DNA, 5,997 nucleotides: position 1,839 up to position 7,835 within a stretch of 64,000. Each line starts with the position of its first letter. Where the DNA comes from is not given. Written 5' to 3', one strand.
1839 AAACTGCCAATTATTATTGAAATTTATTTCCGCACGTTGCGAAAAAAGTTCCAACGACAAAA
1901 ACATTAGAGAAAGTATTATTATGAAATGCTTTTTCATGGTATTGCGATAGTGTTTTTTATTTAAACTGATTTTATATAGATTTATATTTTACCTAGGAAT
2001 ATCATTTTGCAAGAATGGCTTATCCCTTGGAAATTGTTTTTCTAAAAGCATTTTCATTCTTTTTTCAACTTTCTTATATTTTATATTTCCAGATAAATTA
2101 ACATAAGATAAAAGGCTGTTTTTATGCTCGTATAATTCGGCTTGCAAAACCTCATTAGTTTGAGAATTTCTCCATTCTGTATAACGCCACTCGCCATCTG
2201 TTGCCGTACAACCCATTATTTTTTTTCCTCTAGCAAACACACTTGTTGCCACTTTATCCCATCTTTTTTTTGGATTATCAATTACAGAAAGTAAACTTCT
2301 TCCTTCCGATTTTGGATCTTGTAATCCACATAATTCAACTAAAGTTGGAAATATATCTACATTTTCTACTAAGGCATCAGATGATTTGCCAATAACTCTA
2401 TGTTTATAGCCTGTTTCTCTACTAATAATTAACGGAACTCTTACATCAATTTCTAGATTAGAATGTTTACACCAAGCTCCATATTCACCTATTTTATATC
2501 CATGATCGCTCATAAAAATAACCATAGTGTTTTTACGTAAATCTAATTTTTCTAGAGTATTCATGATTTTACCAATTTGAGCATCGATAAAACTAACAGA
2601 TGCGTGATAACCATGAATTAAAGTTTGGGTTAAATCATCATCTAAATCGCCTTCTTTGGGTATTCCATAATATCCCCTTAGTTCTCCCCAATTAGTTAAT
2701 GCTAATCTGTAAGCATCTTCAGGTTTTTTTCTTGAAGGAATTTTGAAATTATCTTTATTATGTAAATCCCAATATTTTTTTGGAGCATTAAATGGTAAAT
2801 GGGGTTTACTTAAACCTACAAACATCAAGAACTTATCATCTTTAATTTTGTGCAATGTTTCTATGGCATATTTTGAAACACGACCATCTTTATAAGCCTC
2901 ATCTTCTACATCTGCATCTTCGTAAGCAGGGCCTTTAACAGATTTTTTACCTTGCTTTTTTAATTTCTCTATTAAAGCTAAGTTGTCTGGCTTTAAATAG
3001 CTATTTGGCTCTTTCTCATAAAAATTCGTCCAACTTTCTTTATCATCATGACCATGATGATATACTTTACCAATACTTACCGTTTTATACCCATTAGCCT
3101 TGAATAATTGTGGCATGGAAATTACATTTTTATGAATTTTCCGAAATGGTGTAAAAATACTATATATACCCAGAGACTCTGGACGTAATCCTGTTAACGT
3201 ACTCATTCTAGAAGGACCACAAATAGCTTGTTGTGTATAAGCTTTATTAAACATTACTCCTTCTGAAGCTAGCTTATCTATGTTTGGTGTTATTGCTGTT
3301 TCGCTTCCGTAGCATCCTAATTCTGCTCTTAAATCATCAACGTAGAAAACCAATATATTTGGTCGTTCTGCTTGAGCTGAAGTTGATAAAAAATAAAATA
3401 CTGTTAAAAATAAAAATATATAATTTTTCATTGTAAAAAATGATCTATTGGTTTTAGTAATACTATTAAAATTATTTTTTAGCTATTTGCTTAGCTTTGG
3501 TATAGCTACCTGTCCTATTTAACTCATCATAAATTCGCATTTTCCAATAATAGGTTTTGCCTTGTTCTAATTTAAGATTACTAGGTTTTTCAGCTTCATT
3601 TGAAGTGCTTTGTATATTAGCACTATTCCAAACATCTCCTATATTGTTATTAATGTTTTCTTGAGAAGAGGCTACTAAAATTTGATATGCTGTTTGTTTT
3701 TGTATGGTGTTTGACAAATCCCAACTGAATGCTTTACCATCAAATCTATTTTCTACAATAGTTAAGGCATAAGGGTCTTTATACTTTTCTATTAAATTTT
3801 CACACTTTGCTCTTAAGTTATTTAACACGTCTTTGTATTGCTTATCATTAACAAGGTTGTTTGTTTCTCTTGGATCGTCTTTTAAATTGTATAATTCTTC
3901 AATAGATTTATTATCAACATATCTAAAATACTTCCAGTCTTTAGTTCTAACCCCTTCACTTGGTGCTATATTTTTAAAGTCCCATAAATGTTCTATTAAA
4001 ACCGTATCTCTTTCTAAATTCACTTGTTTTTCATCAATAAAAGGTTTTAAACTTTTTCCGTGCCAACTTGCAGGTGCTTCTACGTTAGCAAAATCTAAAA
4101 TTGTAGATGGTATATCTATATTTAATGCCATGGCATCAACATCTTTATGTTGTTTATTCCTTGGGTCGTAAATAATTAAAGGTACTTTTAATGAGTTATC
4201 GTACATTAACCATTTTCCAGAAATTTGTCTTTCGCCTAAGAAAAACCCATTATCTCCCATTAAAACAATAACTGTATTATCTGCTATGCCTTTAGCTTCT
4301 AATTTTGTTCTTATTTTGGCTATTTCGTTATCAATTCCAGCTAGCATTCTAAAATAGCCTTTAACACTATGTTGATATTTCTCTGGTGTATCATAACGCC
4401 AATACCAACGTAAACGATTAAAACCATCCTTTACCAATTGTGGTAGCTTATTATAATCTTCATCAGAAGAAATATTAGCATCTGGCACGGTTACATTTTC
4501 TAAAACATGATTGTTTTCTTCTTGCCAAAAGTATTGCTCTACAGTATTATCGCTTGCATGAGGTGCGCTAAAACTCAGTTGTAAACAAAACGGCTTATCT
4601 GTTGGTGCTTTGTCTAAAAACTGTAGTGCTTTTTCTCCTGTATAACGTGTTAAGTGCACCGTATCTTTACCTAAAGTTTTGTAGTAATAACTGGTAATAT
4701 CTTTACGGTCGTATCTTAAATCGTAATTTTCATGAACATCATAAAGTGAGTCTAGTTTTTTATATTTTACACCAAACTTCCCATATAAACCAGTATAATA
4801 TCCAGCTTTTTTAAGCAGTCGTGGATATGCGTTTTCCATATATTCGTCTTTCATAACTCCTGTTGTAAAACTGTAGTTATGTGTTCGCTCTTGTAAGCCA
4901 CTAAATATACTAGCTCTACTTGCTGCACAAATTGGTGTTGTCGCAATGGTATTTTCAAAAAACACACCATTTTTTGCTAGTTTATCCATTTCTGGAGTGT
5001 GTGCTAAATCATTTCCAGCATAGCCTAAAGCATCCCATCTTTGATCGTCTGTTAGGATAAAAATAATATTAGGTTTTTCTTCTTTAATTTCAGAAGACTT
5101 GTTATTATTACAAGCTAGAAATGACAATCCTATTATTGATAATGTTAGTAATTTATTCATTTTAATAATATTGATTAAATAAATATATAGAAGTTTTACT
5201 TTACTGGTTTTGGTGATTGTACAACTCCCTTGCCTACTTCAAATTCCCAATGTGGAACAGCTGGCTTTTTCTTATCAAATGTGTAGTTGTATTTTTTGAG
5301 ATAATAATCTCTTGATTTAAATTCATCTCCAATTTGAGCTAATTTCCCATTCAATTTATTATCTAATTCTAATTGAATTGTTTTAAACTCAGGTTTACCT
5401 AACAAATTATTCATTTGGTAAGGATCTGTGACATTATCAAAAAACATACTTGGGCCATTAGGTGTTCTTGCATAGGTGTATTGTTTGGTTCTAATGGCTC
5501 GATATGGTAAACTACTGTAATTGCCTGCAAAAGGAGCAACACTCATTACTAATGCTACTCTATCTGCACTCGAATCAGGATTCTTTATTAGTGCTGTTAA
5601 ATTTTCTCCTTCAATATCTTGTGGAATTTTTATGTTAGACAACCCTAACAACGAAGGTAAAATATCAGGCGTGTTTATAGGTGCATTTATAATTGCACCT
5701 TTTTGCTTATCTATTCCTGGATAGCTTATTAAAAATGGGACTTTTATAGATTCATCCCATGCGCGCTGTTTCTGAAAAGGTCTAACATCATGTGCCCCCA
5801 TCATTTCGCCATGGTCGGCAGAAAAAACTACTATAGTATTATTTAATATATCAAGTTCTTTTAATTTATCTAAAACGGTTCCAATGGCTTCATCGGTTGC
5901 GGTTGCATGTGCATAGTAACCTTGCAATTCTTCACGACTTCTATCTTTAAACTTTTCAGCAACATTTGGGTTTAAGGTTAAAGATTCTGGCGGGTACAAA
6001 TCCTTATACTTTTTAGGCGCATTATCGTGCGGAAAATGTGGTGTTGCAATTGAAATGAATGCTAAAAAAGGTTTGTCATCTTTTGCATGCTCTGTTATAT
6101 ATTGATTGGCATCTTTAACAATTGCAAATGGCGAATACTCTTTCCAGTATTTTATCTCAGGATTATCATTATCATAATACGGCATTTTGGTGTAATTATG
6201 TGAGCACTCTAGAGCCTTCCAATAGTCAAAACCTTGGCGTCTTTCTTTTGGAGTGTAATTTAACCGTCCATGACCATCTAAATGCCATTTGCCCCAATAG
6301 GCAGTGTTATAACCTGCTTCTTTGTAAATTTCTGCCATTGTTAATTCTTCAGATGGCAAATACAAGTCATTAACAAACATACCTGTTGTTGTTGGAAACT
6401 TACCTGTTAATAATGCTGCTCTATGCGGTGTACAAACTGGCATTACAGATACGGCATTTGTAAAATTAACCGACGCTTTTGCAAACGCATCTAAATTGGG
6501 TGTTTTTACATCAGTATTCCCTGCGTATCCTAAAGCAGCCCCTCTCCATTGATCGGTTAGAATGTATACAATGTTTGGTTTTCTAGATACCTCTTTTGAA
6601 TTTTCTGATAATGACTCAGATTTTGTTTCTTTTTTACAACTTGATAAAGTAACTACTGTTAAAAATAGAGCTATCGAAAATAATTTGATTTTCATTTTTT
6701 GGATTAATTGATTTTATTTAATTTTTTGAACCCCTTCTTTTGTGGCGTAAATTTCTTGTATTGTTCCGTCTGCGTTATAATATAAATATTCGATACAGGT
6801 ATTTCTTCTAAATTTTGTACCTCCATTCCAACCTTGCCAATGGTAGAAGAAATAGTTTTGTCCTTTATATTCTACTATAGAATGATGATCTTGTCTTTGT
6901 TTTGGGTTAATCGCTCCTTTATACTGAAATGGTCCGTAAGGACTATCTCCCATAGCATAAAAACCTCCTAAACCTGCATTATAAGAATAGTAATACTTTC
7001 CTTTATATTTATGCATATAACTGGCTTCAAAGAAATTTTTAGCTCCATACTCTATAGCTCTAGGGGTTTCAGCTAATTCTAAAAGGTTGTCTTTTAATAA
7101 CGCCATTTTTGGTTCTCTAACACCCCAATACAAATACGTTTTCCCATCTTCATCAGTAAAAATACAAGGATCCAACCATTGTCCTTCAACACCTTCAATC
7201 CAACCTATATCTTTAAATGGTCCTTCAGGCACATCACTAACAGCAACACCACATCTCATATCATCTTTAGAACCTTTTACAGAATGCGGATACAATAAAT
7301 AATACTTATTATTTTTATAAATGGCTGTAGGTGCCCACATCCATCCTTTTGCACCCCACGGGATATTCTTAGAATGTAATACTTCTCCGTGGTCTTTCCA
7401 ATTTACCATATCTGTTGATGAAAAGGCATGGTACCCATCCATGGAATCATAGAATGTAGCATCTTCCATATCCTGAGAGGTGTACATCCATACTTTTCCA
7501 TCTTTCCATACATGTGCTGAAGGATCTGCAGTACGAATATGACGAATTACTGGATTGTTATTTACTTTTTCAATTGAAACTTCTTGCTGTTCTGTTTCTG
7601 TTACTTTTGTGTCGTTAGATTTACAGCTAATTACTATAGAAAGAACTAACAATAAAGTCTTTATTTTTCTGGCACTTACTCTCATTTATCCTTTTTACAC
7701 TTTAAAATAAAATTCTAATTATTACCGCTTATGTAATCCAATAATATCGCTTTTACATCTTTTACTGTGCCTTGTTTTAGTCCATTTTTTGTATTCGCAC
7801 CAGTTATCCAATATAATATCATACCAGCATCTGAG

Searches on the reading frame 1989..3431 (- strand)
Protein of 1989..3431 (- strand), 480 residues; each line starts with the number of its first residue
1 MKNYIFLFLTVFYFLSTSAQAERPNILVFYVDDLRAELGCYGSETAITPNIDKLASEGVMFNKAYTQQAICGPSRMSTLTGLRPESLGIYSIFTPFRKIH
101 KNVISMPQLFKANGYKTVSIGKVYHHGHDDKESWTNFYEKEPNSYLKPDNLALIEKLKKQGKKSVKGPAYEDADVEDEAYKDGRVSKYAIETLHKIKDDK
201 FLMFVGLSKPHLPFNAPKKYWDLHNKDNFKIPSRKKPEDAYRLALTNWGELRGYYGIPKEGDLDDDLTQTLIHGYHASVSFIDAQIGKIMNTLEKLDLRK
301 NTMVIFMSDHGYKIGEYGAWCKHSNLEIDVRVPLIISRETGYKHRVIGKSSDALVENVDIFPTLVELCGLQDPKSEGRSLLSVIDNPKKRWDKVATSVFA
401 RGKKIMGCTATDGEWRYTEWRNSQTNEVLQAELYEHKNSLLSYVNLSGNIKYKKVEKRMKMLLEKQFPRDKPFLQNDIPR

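Call 6: search_protein_families(library=pfam, proteins=[window:1989-3431:-], max_evalue=0.00001)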
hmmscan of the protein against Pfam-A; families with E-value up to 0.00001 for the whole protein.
window:1989-3431:- (480 aa): 4 families
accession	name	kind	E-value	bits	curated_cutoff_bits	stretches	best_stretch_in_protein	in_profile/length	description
PF00884.28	Sulfatase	-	1.5e-48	166.1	25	1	24-369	1-300/301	Sulfatase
PF01663.27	Phosphodiest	-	4.8e-12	46.6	23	1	27-312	2-221/342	Type I phosphodiesterase / nucleotide pyrophosphatase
PF16347.10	SGSH_C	-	1.8e-07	31.9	29.3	1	315-465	1-150/154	N-sulphoglucosamine sulphohydrolase, C-terminal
PF02995.22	DUF229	-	6.2e-07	28.9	25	1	268-318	299-349/496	Protein of unknown function (DUF229)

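Call 10: find_encoding_contigs(protein=window:1989-3431:-, flank=10000, max_places=4)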
Protein window:1989-3431:- (480 aa): no gene with exactly this product is on record in the collection.

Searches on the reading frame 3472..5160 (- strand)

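Call 6: search_protein_families(library=pfam, proteins=[window:3472-5160:-], max_evalue=0.00001)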
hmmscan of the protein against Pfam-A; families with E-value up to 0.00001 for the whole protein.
window:3472-5160:- (562 aa): 4 families
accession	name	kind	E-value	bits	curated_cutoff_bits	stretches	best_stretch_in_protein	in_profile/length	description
PF00884.28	Sulfatase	-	2.2e-47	162.2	25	1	30-360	1-301/301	Sulfatase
PF16347.10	SGSH_C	-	4.4e-30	105.3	29.3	1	309-458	1-153/154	N-sulphoglucosamine sulphohydrolase, C-terminal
PF25788.1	Ig_Rha78A_N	-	2.3e-09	37.9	27.4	1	478-552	22-92/105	Rha78A-like, N-terminal immunoglobulin domain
PF01663.27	Phosphodiest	-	7.8e-07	29.4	23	0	267-306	182-221/342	Type I phosphodiesterase / nucleotide pyrophosphatase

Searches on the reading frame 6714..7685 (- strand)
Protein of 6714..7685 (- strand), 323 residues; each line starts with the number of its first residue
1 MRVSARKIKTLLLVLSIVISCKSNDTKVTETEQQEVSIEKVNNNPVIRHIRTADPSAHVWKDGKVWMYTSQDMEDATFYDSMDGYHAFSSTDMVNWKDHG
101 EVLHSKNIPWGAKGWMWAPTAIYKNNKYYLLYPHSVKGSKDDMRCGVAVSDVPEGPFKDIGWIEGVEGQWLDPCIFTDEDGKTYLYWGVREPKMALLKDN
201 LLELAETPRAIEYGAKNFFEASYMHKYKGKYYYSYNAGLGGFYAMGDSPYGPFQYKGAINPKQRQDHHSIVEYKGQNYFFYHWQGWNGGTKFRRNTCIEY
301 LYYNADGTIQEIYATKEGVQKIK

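Call 6: search_protein_families(library=pfam, proteins=[window:6714-7685:-], max_evalue=0.00001)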
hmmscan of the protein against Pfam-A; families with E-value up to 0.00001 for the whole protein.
window:6714-7685:- (323 aa): 1 family
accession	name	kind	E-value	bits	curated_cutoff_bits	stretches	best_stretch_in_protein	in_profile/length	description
PF04616.20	Glyco_hydro_43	-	1.6e-37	129.9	32.2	1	43-309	2-288/288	Glycosyl hydrolases family 43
